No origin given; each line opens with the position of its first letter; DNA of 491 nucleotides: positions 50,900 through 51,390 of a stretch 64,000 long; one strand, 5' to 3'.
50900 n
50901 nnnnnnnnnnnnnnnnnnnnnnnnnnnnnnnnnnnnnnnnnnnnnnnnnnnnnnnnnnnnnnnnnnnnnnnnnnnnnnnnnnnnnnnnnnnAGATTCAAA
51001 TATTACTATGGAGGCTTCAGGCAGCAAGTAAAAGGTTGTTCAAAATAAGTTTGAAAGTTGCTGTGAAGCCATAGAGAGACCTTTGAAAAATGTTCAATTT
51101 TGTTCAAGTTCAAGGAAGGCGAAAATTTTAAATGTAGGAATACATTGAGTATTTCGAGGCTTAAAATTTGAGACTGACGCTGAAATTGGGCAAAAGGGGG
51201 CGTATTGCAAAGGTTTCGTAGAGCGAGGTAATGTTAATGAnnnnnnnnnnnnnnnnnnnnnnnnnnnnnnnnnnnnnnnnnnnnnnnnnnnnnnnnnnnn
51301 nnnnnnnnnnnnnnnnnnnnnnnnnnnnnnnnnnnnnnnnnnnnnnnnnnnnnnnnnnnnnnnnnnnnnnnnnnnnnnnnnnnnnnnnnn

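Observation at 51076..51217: B-family elements sit in the same orientation immediately upstream of three bioenergetic operons (dsrMKJOP, mrp, ETF-QO)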

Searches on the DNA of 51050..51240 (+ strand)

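Call 31: search_rna_families(source=window, start=51050, end=51240, threshold=evalue, max_evalue=10)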
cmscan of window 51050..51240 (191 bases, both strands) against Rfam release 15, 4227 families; matches with E-value up to 10: 4.
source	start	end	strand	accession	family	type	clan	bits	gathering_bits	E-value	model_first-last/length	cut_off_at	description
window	51068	51224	+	RF04213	MIR7807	Gene; miRNA;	-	17.9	90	0.28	1-134/134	no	MIR7807 microRNA precursor family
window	51058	51173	+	RF03043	Prevotella-2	Gene; sRNA;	-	16.7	72.1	4.5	1-116/116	no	Prevotella-2 RNA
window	51123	51169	+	RF00955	mir-1829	Gene; miRNA;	-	15.4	60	2.3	6-53/58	no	mir-1829 microRNA precursor family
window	51051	51092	+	RF02041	HOTTIP_2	Gene; lncRNA;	-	5.9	80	1.3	285-374/374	no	HOXA transcript at the distal tip, conserved region 2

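Call 32: build_rna_model(alignment_id=A2)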
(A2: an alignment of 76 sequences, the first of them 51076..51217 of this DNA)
Model R1 built from alignment A2 (76 sequences, 148 columns); structure: RNAalifold consensus.
model positions 142; base pairs 31; branch points 0; effective number of sequences 2.01; information 0.59 bits per position. Calibrated on 0.2 Mb of random sequence (short: E-values are rough).
structure used (alignment columns):
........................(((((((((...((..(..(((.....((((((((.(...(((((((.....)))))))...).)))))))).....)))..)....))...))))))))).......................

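Call 33: search_with_rna_model(model_id=R1, source=window, max_evalue=1, filters=off)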
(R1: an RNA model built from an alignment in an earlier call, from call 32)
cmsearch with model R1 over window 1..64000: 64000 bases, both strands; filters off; matches with E-value up to 1: 11.
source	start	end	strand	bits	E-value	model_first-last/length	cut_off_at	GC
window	51076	51217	+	156.8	3.4e-38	1-142/142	no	0.37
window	5285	5426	-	145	4e-35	1-142/142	no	0.37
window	14297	14435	+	104.3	1.5e-24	1-142/142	no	0.37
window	51076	51217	-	50.8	1.3e-10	1-142/142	no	0.37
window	5286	5426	+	42.4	1.9e-08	1-142/142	no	0.38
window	58355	58469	-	23.9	0.0013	1-142/142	no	0.51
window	14338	14396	-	23.2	0.0019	42-100/142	no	0.32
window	8883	8955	+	14.8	0.29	1-142/142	no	0.36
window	15819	15918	+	14.3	0.4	1-142/142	no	0.32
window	7781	7849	+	14.2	0.42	1-142/142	no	0.29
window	7850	7990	+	13.2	0.77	1-142/142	no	0.45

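Call 34: search_with_rna_model(model_id=R1, sources=[L001, L002, L003, L004, L005, L006, L007, L008, L009, L010, L011, L012, L013, L014, L015, L016, L017, L018, L019, L020, L021, L022, L023, L024, L025, L026, L027, L028, L029, L030, L031, L032, L033, L034, L035, L036, L037, L038, L039, L040, L041, L042, L043, L044, L045, L046, L047, L048, L049, L050, L051, L052, L053, L054, L055, L056, L057, L058, L059, L060, L061, L062, L063, L064, L065, L066, L067, L068, L069, L070, L071, L072, L073, L074, L075, L076, L077, L078, L079, L080, L081, L082, L083, L084, L085, L086, L087, L088, L089, L090, L091, L092, L093, L094, L095, L096, L097, L098, L099, L100], max_evalue=0.001)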
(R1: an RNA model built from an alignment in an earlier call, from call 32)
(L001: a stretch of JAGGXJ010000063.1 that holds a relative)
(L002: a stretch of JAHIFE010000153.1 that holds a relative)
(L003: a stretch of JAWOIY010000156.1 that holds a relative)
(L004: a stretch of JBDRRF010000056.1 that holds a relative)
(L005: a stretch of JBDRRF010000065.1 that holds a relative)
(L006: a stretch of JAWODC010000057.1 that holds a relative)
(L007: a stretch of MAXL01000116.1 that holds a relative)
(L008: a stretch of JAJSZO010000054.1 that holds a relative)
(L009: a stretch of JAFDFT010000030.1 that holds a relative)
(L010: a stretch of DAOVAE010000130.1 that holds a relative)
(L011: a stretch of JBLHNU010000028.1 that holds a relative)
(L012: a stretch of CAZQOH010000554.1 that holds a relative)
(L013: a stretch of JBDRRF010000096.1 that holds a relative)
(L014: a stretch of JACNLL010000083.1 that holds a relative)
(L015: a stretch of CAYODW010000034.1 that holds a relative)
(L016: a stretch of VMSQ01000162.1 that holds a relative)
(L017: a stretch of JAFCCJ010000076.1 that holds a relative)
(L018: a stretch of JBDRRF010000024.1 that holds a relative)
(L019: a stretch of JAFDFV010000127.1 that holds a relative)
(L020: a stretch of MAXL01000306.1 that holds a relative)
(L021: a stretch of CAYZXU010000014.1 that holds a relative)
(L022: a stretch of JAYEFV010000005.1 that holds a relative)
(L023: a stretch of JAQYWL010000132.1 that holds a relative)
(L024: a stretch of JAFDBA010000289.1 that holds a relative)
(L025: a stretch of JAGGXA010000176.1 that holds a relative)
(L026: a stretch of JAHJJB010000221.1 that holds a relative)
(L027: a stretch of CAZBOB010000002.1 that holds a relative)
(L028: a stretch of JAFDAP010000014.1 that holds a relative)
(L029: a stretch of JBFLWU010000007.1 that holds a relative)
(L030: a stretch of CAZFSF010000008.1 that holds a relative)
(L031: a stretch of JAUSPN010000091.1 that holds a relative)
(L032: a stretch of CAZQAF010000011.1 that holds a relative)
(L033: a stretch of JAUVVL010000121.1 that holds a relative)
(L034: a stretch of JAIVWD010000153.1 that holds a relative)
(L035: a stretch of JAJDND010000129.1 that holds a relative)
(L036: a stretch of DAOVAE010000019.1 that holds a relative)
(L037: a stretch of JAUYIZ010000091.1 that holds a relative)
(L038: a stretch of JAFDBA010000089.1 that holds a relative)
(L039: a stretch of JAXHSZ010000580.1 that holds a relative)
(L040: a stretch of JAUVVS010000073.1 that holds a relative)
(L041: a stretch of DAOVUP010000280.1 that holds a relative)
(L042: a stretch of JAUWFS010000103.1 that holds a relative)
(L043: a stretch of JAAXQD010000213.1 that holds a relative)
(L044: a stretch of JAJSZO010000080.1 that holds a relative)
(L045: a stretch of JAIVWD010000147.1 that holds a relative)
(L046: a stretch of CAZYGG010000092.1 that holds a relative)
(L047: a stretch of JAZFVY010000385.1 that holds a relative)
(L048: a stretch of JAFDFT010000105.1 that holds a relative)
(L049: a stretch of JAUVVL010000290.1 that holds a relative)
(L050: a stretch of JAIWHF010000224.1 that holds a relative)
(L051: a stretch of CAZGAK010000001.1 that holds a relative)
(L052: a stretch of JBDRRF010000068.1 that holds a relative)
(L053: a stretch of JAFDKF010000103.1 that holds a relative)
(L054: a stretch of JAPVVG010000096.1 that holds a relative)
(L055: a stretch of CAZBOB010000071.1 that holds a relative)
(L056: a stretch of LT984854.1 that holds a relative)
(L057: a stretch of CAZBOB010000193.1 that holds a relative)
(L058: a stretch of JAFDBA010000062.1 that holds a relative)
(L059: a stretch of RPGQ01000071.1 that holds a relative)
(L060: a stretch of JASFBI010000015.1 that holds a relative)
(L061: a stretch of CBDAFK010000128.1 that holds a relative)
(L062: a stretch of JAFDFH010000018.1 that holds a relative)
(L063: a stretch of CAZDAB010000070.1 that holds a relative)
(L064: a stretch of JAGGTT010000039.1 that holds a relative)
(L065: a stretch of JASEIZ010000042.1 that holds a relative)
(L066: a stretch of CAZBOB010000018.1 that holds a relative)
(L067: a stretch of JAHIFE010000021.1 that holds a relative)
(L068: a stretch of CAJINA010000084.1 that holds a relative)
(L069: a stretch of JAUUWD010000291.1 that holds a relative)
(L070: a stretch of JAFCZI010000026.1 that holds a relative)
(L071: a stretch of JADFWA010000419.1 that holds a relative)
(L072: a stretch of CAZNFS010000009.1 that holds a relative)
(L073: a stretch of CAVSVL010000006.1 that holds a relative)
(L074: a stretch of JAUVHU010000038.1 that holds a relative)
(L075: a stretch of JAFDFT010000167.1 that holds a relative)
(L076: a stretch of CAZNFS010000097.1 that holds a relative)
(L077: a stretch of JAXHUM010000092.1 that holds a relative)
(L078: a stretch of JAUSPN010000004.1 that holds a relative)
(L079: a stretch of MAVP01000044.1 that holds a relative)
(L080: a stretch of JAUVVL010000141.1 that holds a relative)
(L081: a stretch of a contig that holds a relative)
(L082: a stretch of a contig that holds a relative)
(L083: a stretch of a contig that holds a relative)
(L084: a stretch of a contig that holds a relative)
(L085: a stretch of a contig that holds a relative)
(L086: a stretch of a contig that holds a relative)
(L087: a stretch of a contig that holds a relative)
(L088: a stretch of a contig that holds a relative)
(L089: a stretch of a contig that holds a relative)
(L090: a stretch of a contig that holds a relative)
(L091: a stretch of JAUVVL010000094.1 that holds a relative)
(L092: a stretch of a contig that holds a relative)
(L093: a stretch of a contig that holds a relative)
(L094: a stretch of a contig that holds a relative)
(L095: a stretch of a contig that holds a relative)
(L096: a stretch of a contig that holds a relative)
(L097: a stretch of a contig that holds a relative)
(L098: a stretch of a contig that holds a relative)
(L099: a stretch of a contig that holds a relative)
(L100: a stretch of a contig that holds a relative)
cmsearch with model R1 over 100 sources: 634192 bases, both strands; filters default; matches with E-value up to 0.001: 196.
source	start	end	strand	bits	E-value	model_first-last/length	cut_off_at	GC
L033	1109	1250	-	167.8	4.6e-40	1-142/142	no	0.37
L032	4529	4670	+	165.6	1.7e-39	1-142/142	no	0.38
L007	574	715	+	165.6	1.7e-39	1-142/142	no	0.41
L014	5248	5389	+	165.2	2.1e-39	1-142/142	no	0.39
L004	2272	2413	-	164.8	2.7e-39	1-142/142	no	0.37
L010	425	566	+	164.7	2.9e-39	1-142/142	no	0.41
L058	7702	7843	+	164.6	3.1e-39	1-142/142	no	0.42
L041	249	390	-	164.5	3.3e-39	1-142/142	no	0.39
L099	5788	5929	+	164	4.5e-39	1-142/142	no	0.38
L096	7678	7819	+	163.9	4.6e-39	1-142/142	no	0.35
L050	44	185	+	163.5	6e-39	1-142/142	no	0.37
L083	2930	3071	-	162.6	1e-38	1-142/142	no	0.38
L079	3101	3242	+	162.3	1.2e-38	1-142/142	no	0.39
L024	588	729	-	161.4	2.2e-38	1-142/142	no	0.4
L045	5072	5213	-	161.2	2.4e-38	1-142/142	no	0.38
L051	5368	5509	-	160.8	3e-38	1-142/142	no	0.38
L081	6331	6472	-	160.6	3.4e-38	1-142/142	no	0.34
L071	2494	2635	-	160.4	3.9e-38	1-142/142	no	0.38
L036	5350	5491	-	160.4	3.9e-38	1-142/142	no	0.41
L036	207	348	-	160.4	4e-38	1-142/142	no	0.4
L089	3590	3730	-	159.9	5.1e-38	1-142/142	no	0.38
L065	801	942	-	159.4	7.1e-38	1-142/142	no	0.39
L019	7436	7577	+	159.1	8.3e-38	1-142/142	no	0.4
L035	927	1068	+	158.8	1e-37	1-142/142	no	0.39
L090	4510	4651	-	156.7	3.6e-37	1-142/142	no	0.38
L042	1067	1208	-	155.7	6.5e-37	1-142/142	no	0.36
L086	5796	5937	-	155.1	9.1e-37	1-142/142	no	0.4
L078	4315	4456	+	154.9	1e-36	1-142/142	no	0.37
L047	4767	4908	-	154.5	1.3e-36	1-142/142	no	0.37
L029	3798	3939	-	153.5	2.4e-36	1-142/142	no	0.39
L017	1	132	-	152.8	3.6e-36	1-132/142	3'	0.37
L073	3051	3192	+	152.6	4.1e-36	1-142/142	no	0.33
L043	635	776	-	152.1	5.6e-36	1-142/142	no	0.38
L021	4348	4489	-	152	5.9e-36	1-142/142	no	0.38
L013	4084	4225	+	151.5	8.1e-36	1-142/142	no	0.46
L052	2390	2531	+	151.1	1e-35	1-142/142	no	0.46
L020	3556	3690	-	149.5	2.7e-35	8-142/142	5'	0.4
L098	1271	1411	-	148.7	4.2e-35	1-142/142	no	0.38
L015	1066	1207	-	144.8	4.4e-34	1-142/142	no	0.39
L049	2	125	+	143.8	8.1e-34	19-142/142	no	0.38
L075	1405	1546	-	143.7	8.7e-34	1-142/142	no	0.37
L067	3284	3425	+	143.5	9.6e-34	1-142/142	no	0.44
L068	4440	4581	+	143.3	1.1e-33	1-142/142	no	0.39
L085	3119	3245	-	143.2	1.2e-33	16-142/142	5'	0.38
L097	2928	3068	-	143.1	1.2e-33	2-142/142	5'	0.45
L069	1002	1143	-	142.2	2e-33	1-142/142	no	0.42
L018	59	201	-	141.6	3.1e-33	1-142/142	no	0.45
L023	7723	7864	-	141.4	3.3e-33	1-142/142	no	0.42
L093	2888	3029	-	141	4.2e-33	1-142/142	no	0.38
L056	7691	7832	-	140.9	4.6e-33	1-142/142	no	0.38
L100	2375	2516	+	140.7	5.1e-33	1-142/142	no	0.42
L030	3388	3529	+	140.3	6.7e-33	1-142/142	no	0.38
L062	4124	4265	+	140.2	6.8e-33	1-142/142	no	0.38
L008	6868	7009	-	140.1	7.3e-33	1-142/142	no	0.35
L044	970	1111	-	139.8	8.9e-33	1-142/142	no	0.37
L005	4382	4524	+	139.5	1e-32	1-142/142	no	0.44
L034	2399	2540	-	139.3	1.2e-32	1-142/142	no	0.39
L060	388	529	+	138.6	1.8e-32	1-142/142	no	0.39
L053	310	451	-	137.7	3e-32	1-142/142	no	0.43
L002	1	141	-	137.7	3.1e-32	1-142/142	no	0.43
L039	3420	3560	+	135.5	1.2e-31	1-142/142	no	0.38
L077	4834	4974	-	135.3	1.3e-31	1-142/142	no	0.42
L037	3521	3663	+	133.7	3.4e-31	1-142/142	no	0.43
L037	5018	5160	-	132.2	8.6e-31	1-142/142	no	0.42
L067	2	139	+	131.8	1.1e-30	5-142/142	no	0.43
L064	5459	5600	+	130.3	2.7e-30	1-142/142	no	0.37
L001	2062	2203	-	129.7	3.7e-30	1-142/142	no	0.39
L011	5352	5493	-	129.3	4.6e-30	1-142/142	no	0.41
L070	5196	5337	+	127.8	1.2e-29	1-142/142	no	0.42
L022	2997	3138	+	126.2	3e-29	1-142/142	no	0.4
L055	5525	5666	-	125.5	4.5e-29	1-142/142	no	0.39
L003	4300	4448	+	124.8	7.2e-29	1-142/142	no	0.41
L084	5002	5126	+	124.7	7.7e-29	1-125/142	3'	0.4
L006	2870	3013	+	124.2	9.9e-29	1-142/142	no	0.44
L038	1965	2106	-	117.3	6.4e-27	1-142/142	no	0.41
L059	3718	3859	+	116.3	1.2e-26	1-142/142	no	0.35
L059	5297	5470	-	114.7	3.1e-26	1-142/142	no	0.43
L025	2217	2355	-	113.7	5.5e-26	1-142/142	no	0.41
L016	7167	7331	+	112.1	1.4e-25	1-142/142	no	0.41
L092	476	617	-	110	5e-25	1-142/142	no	0.42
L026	1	107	+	109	9.1e-25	36-142/142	5'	0.41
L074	4193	4357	-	108.8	1e-24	1-142/142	no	0.41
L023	3104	3243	-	108.7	1.1e-24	1-142/142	no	0.4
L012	1476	1640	-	107.4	2.4e-24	1-142/142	no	0.39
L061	275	439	+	102.6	4.2e-23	1-142/142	no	0.44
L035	1985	2138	+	102.5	4.4e-23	1-142/142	no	0.42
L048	2987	3150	-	101.8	6.8e-23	1-142/142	no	0.42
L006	544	687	-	101.2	9.6e-23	1-142/142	no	0.43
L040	7723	7910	+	101.1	1e-22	1-142/142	no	0.43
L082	6075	6239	-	100.3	1.7e-22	1-142/142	no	0.43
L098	197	338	+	97.4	9.3e-22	1-142/142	no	0.41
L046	1794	1936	-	97.3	1e-21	1-142/142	no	0.48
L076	1125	1266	-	93.1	1.2e-20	1-142/142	no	0.49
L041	2264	2412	-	91.4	3.5e-20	1-142/142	no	0.38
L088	3548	3734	-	89.5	1.1e-19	1-142/142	no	0.42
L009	6347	6514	-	87.6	3.3e-19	1-142/142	no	0.35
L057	5108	5246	-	87.6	3.5e-19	1-142/142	no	0.51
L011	2172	2336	-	87.4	3.8e-19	1-142/142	no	0.42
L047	329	525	-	86.8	5.5e-19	1-142/142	no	0.42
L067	1511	1675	+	86.2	7.9e-19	1-142/142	no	0.44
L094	44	184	-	85.6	1.1e-18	1-142/142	no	0.37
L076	2318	2481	-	84.1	2.7e-18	1-142/142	no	0.41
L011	6779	6920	-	84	3e-18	1-142/142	no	0.36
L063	173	297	+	83.2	4.8e-18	1-142/142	no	0.46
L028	3774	3841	+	82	9.6e-18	39-106/142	no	0.35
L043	5173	5315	-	77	2e-16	1-142/142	no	0.42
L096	7678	7819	-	67.3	6.6e-14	1-142/142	no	0.35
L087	2870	3016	-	67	7.9e-14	1-142/142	no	0.37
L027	4126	4349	+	66.3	1.2e-13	1-142/142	no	0.5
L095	7503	7713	-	66.2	1.3e-13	1-142/142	no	0.48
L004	2272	2413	+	63.7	5.6e-13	1-142/142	no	0.37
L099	5788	5929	-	62.5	1.1e-12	1-142/142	no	0.38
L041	249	390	+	62.3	1.3e-12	1-142/142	no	0.39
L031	950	1137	-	62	1.6e-12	1-142/142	no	0.44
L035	927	1068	-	62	1.6e-12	1-142/142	no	0.39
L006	2335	2478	+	60.9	3.1e-12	1-142/142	no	0.46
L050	44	185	-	60.8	3.2e-12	1-142/142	no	0.37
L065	801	942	+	59.9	5.6e-12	1-142/142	no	0.39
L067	3284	3425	-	59.5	6.8e-12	1-142/142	no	0.44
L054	5922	6109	-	58.9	1e-11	1-142/142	no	0.44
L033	1109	1250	+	58.9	1e-11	1-142/142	no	0.37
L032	4529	4670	-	58.6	1.2e-11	1-142/142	no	0.38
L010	425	566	-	57.8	1.9e-11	1-142/142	no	0.41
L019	7436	7577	-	57.5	2.3e-11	1-142/142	no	0.4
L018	59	201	+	56.8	3.5e-11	1-142/142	no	0.45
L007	574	715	-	56.5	4.1e-11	1-142/142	no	0.41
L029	3798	3939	+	55.9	5.9e-11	1-142/142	no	0.39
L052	2390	2531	-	55.9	6.2e-11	1-142/142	no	0.46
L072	6002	6187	-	55.7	6.7e-11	1-142/142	no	0.41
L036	5350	5491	+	55.5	7.5e-11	1-142/142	no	0.41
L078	4315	4456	-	55.4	7.9e-11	1-142/142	no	0.37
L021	4348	4489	+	55.1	9.5e-11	1-142/142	no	0.38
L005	4382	4524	-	54.9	1.1e-10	1-142/142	no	0.44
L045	5072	5213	+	54.8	1.2e-10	1-142/142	no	0.38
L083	2930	3071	+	54.1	1.7e-10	1-142/142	no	0.38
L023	7723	7864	+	54.1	1.7e-10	1-142/142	no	0.42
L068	4440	4581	-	53.7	2.3e-10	1-142/142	no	0.39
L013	4084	4225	-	53.4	2.7e-10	1-142/142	no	0.46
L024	588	729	+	53.4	2.7e-10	1-142/142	no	0.4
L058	7702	7843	-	53.3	2.9e-10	1-142/142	no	0.42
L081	6331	6472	+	53.3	2.9e-10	1-142/142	no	0.34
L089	3590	3730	+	53.1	3.1e-10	1-142/142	no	0.38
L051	5368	5509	+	53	3.4e-10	1-142/142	no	0.38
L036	207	348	+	52.5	4.6e-10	1-142/142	no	0.4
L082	2640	2782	+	52.4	5e-10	1-142/142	no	0.45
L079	3101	3242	-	52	6.4e-10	1-142/142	no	0.39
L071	2494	2635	+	51.4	8.8e-10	1-142/142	no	0.38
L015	1066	1207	+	51.3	9.7e-10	1-142/142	no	0.39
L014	5248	5389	-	51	1.2e-09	1-142/142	no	0.39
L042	1067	1208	+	50.5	1.5e-09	1-142/142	no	0.36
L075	227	374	+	50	2.1e-09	1-142/142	no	0.46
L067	1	139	-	49.7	2.5e-09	1-142/142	no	0.43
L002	1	141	+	49.6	2.6e-09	2-142/142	5'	0.43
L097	2928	3068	+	49.6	2.6e-09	1-142/142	no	0.45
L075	1406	1546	+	49.4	2.9e-09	1-142/142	no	0.38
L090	4510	4651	+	48.5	5e-09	1-142/142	no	0.38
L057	376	517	+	47.2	1.1e-08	1-142/142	no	0.52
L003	4300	4448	-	46.4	1.7e-08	1-142/142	no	0.41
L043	635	776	+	46.4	1.8e-08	1-142/142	no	0.38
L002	4939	5066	-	46.2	2e-08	1-142/142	no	0.4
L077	4834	4974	+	46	2.2e-08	1-142/142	no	0.42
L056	7691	7832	+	44.5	5.4e-08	1-142/142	no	0.38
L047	4767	4908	+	44.5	5.6e-08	1-142/142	no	0.37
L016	7167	7331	-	43.6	9.7e-08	1-142/142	no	0.41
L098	1271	1411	+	43.4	1e-07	1-142/142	no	0.38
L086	5796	5937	+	43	1.4e-07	1-142/142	no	0.4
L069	2638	2765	+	43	1.4e-07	1-142/142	no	0.46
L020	3556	3690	+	42.6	1.8e-07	1-135/142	3'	0.4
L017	2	132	+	41.9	2.6e-07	12-142/142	no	0.37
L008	6869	7009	+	41.1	4.2e-07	1-142/142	no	0.35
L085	3119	3245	+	40.5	6e-07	1-127/142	3'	0.38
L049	1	125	-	40.1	7.7e-07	1-125/142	3'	0.38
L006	2177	2333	+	39.8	9.6e-07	1-142/142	no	0.48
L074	4193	4357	+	38.9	1.6e-06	1-142/142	no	0.41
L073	3051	3192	-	38.6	1.9e-06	1-142/142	no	0.33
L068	221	438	+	37.4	4e-06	1-142/142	no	0.54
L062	4124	4265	-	37.1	4.8e-06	1-142/142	no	0.38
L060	387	528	-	36.2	7.9e-06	1-142/142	no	0.39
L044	971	1111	+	35.6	1.2e-05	1-142/142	no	0.38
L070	4808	4934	+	35.2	1.5e-05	1-142/142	no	0.44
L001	2063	2203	+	34.8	1.8e-05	1-142/142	no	0.39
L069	1003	1143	+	34.4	2.4e-05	1-142/142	no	0.42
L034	2401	2540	+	33.8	3.5e-05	1-142/142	no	0.39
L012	1476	1640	+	33.7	3.6e-05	1-142/142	no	0.39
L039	3420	3559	-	30.9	0.00019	1-142/142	no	0.38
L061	275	439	-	30.9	0.00019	1-142/142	no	0.44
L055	5526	5666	+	30.8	0.00021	1-142/142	no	0.4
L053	311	451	+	30.7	0.00022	1-142/142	no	0.43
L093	2889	3029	+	30.3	0.00028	1-142/142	no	0.38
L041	618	654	+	30.3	0.00028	53-89/142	no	0.35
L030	3388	3528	-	30.1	0.00031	1-142/142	no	0.38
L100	2375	2515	-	29.8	0.00037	1-142/142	no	0.43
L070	5196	5337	-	29.7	0.00041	1-142/142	no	0.42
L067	1511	1675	-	29.4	0.00048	1-142/142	no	0.44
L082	6075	6239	+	28.6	0.00077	1-142/142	no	0.43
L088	3548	3734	+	28.5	0.00079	1-142/142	no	0.42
